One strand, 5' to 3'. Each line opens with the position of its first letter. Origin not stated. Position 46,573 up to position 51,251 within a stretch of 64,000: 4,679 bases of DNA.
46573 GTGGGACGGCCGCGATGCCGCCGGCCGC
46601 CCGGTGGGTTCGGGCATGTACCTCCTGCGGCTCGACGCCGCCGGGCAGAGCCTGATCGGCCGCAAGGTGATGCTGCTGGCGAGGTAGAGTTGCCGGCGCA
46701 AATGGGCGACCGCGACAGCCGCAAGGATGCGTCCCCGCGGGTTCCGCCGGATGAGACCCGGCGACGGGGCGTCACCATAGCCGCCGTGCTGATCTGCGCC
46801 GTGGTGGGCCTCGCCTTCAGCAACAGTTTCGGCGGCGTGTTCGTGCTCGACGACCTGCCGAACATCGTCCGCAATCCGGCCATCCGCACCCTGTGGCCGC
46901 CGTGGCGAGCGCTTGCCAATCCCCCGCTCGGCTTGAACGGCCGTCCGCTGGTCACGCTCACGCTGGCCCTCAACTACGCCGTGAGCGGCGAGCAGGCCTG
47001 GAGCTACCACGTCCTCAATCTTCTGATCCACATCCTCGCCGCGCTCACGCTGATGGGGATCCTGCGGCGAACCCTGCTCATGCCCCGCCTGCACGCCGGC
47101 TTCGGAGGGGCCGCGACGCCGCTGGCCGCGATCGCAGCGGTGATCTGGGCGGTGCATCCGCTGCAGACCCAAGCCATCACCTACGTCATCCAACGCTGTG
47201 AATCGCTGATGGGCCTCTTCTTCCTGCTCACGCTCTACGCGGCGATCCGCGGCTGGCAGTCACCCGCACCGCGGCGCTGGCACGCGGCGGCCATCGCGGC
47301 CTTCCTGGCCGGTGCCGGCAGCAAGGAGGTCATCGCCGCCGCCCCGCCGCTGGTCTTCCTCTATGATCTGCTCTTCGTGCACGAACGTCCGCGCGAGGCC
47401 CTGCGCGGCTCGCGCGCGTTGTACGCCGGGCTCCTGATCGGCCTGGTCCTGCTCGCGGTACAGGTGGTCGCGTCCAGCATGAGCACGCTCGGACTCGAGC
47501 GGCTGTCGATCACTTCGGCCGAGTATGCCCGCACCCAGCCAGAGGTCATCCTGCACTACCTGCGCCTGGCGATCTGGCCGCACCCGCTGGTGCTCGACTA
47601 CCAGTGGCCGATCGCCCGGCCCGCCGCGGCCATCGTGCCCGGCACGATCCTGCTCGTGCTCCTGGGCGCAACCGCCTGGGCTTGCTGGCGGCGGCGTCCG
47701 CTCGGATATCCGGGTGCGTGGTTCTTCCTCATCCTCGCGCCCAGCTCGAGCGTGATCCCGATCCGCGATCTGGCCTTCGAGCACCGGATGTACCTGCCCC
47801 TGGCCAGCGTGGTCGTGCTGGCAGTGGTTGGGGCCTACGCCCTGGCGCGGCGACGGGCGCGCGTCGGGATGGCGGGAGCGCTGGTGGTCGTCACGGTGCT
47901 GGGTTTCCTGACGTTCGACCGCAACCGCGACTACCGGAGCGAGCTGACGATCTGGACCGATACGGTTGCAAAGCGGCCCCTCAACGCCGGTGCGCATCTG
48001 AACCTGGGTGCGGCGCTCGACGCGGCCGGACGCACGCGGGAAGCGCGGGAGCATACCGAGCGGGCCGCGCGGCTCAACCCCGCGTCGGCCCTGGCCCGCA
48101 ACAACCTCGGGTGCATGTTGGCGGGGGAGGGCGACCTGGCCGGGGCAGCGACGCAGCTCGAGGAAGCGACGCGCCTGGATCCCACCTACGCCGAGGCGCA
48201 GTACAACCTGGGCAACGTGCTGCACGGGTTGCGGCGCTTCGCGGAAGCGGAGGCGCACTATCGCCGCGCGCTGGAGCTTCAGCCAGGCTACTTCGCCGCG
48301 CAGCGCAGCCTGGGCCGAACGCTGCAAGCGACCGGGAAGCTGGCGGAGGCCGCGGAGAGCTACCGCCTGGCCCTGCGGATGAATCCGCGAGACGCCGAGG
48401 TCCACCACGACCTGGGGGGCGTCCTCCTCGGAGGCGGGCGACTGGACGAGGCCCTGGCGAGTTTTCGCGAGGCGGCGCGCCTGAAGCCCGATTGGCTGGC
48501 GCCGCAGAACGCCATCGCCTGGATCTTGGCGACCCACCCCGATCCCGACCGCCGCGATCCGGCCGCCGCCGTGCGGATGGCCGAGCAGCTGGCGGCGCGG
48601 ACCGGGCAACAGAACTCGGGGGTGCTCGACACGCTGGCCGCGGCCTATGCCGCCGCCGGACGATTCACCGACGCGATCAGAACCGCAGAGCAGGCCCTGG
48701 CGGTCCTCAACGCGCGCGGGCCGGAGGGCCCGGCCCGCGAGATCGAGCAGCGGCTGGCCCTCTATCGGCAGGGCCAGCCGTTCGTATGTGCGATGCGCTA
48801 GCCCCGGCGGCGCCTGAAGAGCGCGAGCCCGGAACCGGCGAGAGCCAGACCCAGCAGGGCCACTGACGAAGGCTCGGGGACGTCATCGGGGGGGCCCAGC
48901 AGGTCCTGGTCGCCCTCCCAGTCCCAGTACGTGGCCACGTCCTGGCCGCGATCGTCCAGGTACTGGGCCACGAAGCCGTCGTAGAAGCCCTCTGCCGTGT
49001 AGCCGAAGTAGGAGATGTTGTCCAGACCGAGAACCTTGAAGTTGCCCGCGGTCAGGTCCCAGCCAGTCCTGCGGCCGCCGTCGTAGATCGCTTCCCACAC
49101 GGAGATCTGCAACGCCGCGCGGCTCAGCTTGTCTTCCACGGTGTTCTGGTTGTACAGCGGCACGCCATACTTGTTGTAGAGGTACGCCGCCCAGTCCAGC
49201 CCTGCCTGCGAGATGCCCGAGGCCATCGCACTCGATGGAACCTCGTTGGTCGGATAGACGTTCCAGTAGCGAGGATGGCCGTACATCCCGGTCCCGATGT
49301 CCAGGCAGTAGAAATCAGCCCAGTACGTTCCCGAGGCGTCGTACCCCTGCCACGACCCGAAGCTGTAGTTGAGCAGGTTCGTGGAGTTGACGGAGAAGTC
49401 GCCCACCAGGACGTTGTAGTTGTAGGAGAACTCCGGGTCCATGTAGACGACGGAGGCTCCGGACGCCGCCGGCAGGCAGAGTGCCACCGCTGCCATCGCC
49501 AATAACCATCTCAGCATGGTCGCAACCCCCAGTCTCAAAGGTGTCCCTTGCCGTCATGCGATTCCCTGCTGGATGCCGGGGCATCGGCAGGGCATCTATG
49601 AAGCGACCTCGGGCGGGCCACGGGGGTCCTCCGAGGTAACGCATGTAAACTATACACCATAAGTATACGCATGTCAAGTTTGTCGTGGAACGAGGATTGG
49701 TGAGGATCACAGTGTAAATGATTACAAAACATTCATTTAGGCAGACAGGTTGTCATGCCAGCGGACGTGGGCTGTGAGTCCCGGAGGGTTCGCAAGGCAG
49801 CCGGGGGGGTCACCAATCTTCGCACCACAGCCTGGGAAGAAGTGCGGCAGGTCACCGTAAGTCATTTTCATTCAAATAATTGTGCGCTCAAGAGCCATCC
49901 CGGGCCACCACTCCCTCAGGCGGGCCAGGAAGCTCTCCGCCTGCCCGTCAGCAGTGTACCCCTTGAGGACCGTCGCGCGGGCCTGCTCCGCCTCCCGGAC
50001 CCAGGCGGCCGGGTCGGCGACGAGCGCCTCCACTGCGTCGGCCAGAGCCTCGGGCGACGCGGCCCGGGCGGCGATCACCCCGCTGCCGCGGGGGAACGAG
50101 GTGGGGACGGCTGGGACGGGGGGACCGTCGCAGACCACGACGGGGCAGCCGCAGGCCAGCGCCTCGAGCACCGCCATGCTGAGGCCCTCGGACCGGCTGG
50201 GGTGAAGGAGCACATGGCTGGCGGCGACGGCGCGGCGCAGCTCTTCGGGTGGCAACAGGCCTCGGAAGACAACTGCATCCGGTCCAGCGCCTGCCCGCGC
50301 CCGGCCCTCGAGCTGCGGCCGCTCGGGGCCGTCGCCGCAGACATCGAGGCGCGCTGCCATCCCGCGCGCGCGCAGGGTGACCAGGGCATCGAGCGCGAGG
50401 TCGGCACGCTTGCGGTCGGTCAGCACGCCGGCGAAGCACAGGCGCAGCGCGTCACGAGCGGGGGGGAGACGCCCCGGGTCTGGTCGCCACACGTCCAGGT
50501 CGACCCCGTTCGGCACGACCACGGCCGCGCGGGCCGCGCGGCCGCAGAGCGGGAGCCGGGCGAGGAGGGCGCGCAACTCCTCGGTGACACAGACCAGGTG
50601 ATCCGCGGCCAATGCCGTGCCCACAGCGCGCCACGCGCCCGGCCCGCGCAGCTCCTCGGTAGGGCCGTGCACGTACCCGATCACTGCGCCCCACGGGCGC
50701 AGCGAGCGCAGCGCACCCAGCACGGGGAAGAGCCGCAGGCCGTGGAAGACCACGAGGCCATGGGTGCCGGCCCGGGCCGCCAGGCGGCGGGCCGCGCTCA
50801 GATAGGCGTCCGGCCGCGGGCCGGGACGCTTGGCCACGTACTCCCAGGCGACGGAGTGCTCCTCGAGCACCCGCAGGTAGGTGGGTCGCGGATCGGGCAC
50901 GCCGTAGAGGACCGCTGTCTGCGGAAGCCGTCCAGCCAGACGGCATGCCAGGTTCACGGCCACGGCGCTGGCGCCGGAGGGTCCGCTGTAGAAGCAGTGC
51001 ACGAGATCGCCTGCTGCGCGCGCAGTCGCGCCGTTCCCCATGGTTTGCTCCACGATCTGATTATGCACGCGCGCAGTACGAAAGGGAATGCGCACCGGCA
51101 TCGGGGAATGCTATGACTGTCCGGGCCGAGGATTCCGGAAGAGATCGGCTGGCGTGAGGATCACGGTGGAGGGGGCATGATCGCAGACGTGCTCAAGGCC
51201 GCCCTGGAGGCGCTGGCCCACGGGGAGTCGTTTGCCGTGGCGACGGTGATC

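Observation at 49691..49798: Conserved ~110-nt intergenic element present twice (copy A), upstream of genes for secreted/surface proteins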

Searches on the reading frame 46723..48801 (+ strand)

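Call 23: search_protein_families(library=pfam, proteins=[window:46723-48801:+], max_evalue=0.01)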
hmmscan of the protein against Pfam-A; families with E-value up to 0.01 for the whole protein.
window:46723-48801:+ (692 aa): 16 families
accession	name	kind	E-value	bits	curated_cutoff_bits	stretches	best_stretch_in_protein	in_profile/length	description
PF07719.23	TPR_2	-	3e-33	111.6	27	5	490-522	1-33/34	Tetratricopeptide repeat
PF00515.34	TPR_1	-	5.2e-28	96.1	27.8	2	490-523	1-34/34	Tetratricopeptide repeat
PF13414.12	TPR_11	-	2.4e-24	85.2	26.8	2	469-502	7-40/42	TPR repeat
PF13181.12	TPR_8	-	3.2e-23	80.3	25.7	1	490-522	1-33/34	Tetratricopeptide repeat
PF13431.12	TPR_17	-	4.8e-23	79.9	24.4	1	480-510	3-33/34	Tetratricopeptide repeat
PF13432.12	TPR_16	-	1.7e-20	73.5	32.7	3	530-590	3-63/65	Tetratricopeptide repeat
PF13424.12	TPR_12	-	6e-19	68.5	30.1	1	490-553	3-74/77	Tetratricopeptide repeat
PF14559.12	TPR_19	-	6.6e-18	65.2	25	3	466-525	1-59/68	Tetratricopeptide repeat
PF13428.12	TPR_14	-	6.1e-17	60.9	23.5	3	525-565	2-42/44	Tetratricopeptide repeat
PF13374.12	TPR_10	-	4.7e-10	39.6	27.5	1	490-519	2-31/42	Tetratricopeptide repeat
PF13176.12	TPR_7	-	1.8e-09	37.4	27.9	0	494-519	3-28/36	Tetratricopeptide repeat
PF23914.1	TPR_CcmH_CycH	-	3.5e-08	33.9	42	1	548-665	40-154/158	Cytochrome c-type biogenesis protein H TPR domain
PF13231.12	PMT_2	-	8.1e-06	26.6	26.1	1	75-246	4-156/160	Dolichyl-phosphate-mannose-protein mannosyltransferase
PF13174.12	TPR_6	-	0.00079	20.4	26.3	0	424-455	2-33/33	Tetratricopeptide repeat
PF25064.1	ARM_TT21_5th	-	0.0043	17.8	27.8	0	505-591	16-104/117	TT21 fifth ARM repeats domain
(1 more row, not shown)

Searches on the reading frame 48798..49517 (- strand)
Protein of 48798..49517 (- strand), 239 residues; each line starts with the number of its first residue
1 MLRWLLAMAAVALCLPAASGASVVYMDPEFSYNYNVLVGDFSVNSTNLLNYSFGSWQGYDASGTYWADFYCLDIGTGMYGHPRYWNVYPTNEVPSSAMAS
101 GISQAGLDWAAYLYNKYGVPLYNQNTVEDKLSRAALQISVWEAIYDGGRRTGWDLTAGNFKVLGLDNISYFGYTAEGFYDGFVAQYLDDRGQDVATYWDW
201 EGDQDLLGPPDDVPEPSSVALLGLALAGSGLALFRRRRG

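Call 23: search_protein_families(library=pfam, proteins=[window:48798-49517:-], max_evalue=0.01)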
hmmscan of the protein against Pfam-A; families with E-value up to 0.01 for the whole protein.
window:48798-49517:- (239 aa): 1 family
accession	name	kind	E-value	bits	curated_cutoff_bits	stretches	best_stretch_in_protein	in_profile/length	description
PF07589.16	PEP-CTERM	-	1.6e-06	28.4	20.7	1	212-236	1-23/24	PEP-CTERM motif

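Call 70: find_encoding_contigs(protein=window:48798-49517:-, flank=3000, max_places=10)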
Protein window:48798-49517:- (239 aa): 2 contigs read that carry it; 2 places shown.
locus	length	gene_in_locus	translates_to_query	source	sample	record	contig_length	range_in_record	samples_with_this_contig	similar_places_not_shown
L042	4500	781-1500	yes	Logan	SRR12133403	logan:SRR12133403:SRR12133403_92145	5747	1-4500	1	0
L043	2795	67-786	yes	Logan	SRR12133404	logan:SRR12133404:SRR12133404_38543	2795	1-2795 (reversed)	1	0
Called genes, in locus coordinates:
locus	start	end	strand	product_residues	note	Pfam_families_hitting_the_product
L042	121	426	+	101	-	PF00534:Glycos_transf_1 (weak), PF13524:Glyco_trans_1_2, PF13692:Glyco_trans_1_4 (weak)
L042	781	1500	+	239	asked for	PF07589:PEP_exosort_dom (weak)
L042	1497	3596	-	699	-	PF13231:PMT_2 (weak), PF13414:TPR_11, PF13432:TPR_16, PF14559:TPR_19 (weak), PF00515:TPR_1, PF07719:TPR_2 (weak), PF13424:TPR_12, PF13432:TPR_16, +7 more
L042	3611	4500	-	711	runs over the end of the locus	?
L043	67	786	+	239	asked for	PF07589:PEP_exosort_dom (weak)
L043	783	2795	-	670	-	?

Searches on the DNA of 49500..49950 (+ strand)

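Call 8: search_rna_families(source=window, start=49500, end=49950, threshold=evalue, max_evalue=10, show_alignments=3)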
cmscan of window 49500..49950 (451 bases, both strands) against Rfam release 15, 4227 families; matches with E-value up to 10: 1.
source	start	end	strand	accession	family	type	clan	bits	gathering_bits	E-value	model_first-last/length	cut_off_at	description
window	49766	49822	+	RF02804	PyrR206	Gene; snRNA; snoRNA; HACA-box;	-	16.3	46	2.3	1-60/60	no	Pyrobaculum sRNA 206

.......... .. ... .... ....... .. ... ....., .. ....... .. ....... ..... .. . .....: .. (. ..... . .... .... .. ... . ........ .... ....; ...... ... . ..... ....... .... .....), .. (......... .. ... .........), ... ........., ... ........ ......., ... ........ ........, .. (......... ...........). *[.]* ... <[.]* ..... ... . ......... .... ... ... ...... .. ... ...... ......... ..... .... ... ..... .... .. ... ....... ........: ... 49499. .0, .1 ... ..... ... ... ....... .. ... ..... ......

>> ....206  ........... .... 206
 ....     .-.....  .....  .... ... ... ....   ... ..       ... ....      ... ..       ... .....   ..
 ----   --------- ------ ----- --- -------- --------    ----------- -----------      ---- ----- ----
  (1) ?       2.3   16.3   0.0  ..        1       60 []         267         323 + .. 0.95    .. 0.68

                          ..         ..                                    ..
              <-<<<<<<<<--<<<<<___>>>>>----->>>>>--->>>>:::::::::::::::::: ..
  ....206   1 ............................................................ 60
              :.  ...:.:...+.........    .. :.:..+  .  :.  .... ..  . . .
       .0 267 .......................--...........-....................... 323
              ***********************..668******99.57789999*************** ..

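Call 37: search_dna_similar(query=window:49670-49830:+, collection=plasmids, mode=distant, max_evalue=1)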
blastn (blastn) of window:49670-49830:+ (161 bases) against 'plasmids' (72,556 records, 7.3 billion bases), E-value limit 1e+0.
No match.

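Call 38: search_dna_similar(query=window:49670-49830:+, collection=phages, mode=distant, max_evalue=1)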
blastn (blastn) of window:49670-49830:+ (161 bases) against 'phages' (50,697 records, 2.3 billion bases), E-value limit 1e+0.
No match.
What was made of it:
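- Tried and rejected: Plasmids and phages gave nothing with blastn (calls 37, 38).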

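Call 49: build_rna_model(alignment_id=A2)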
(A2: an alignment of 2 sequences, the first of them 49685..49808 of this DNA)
Model R1 built from alignment A2 (2 sequences, 125 columns); structure: RNAalifold consensus.
model positions 125; base pairs 23; branch points 2; effective number of sequences 1.21; information 0.591 bits per position. Calibrated on 0.2 Mb of random sequence (short: E-values are rough).
structure used (alignment columns):
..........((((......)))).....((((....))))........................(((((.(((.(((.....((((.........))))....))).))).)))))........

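Call 50: search_with_rna_model(model_id=R1, sources=[window, L028, L030, L034, L036, L027, L001], max_evalue=10)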
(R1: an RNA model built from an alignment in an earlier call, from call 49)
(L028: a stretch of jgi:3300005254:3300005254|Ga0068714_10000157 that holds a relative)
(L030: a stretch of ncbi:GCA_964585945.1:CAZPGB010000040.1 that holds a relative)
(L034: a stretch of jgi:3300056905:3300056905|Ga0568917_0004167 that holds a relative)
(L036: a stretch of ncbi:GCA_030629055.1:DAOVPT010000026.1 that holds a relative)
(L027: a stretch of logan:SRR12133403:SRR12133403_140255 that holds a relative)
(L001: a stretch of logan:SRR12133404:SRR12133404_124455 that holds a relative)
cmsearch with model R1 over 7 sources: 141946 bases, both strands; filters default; matches with E-value up to 10: 5.
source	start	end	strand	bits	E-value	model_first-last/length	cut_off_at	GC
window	59714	59838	+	143.6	1.3e-38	1-125/125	no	0.58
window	49685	49808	+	142.4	2.9e-38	1-125/125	no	0.55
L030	7074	7111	+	10.5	0.48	73-110/125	no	0.63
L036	12722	12772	+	6.2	7.9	1-125/125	no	0.71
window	7823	7844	+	6.1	8.4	1-125/125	no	0.82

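Call 60: search_with_rna_model(model_id=R1, sources=[L038, L039, L040, L041], max_evalue=10, show_alignments=3)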
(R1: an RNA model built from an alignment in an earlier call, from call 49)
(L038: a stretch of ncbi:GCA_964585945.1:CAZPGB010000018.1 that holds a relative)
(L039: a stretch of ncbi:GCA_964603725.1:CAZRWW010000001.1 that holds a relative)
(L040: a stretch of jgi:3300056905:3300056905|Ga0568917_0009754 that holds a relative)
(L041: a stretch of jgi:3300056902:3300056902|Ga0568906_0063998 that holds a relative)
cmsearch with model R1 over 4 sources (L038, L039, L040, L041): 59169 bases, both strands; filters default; matches with E-value up to 10: 0.
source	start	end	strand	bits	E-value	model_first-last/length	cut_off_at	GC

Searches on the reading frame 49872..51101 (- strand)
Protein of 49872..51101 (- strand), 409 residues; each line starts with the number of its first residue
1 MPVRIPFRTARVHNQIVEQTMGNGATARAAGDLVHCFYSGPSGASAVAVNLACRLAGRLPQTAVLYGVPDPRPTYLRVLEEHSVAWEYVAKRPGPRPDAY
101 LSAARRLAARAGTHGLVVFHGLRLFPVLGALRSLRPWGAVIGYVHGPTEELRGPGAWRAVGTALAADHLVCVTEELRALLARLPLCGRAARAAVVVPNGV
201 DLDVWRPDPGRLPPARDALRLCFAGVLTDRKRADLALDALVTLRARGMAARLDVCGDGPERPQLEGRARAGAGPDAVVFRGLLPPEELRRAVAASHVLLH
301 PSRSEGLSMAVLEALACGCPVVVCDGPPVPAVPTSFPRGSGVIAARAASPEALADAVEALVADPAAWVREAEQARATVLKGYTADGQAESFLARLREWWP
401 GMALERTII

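Call 23: search_protein_families(library=pfam, proteins=[window:49872-51101:-], max_evalue=0.01)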
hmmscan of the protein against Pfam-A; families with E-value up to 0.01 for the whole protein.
window:49872-51101:- (409 aa): 5 families
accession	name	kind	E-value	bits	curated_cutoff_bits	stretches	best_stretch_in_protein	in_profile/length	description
PF00534.26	Glycos_transf_1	-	8.4e-25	87.7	26.4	1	219-371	16-166/172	Glycosyl transferases group 1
PF13692.12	Glyco_trans_1_4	-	3.5e-24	86.1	27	1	220-363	3-142/142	Glycosyl transferases group 1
PF13524.12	Glyco_trans_1_2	-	1.6e-14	54.5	25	1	267-392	27-143/144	Glycosyl transferase-like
PF20706.3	GT4-conflict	-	5.6e-11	42.5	26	1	165-390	146-384/385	Family 4 Glycosyltransferase in conflict systems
PF13439.12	Glyco_transf_4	-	1.1e-08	35.7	28.5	1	42-203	2-169/170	Glycosyltransferase Family 4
